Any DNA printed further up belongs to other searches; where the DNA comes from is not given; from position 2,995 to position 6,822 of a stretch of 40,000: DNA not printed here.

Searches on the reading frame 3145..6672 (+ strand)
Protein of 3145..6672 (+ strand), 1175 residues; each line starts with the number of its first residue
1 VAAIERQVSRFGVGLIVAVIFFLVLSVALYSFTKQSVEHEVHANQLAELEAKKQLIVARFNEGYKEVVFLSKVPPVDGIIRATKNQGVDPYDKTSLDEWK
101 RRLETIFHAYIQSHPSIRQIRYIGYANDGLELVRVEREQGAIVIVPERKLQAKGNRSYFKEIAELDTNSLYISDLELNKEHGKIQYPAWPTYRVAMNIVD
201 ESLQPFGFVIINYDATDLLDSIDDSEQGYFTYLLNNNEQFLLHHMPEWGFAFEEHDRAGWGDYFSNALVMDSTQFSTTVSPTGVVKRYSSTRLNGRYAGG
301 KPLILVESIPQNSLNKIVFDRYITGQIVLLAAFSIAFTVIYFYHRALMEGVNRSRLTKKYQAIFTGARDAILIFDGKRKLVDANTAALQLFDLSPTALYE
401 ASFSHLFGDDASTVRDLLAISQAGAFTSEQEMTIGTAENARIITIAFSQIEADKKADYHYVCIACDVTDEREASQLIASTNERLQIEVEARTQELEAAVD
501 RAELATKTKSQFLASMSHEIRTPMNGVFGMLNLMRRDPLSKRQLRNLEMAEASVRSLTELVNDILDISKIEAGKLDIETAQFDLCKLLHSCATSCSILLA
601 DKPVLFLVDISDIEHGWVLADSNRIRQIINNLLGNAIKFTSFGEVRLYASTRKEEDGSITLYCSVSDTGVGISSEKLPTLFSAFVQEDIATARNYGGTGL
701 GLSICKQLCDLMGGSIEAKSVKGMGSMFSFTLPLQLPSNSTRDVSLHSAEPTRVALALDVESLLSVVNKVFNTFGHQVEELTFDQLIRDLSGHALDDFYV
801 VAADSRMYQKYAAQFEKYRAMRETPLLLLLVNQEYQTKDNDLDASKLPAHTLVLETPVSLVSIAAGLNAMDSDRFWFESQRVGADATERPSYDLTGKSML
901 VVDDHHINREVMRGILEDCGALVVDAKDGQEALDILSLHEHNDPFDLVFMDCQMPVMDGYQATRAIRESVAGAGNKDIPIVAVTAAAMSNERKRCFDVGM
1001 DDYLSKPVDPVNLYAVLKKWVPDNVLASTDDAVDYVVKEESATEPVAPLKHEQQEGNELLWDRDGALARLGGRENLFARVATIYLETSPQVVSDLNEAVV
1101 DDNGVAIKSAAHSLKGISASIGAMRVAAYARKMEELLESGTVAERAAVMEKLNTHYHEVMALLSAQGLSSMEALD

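Call 4: search_protein_families(library=pfam, proteins=[window:3145-6672:+], max_evalue=1)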
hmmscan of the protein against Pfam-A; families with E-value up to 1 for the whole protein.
window:3145-6672:+ (1175 aa): 12 families
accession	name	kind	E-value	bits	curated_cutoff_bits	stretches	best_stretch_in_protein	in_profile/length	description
PF00072.30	Response_reg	-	1.6e-26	93.1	30.2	1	900-1017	2-110/111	Response regulator receiver domain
PF02518.31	HATPase_c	-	2.9e-26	92.5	26.4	1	621-735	2-110/111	Histidine kinase-, DNA gyrase B-, and HSP90-like ATPase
PF00512.31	HisKA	-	7.2e-20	71.3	26.9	1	509-573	2-66/66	His Kinase A (phospho-acceptor) domain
PF01627.28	Hpt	-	4.2e-12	46.6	24.6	1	1081-1159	3-81/84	Hpt domain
PF21623.3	HK_sensor_dom_bact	-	3.3e-10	40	27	1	92-250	42-198/253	Bacterial histidine kinase, sensor domain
PF13188.13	PAS_8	-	6.5e-06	26.3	21.8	1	359-404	2-44/65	PAS domain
PF13426.13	PAS_9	-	0.00037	21.1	27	1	369-469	2-103/103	PAS domain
PF00989.32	PAS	-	0.0026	18.2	22.6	1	359-442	2-86/113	PAS fold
PF08448.16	PAS_4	-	0.0036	18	23.1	1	367-471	4-109/110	PAS fold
PF13589.12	HATPase_c_3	-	0.034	14.6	25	1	643-704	20-84/137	Histidine kinase-, DNA gyrase B-, and HSP90-like ATPase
PF21271.2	SNX17-31_F2_FERM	-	0.081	13.3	27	1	605-628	18-41/61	Sortin nexin 17/31, FERM domain, F2 lobe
PF12860.13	PAS_7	-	0.14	12.7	27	1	369-398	6-35/115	PAS fold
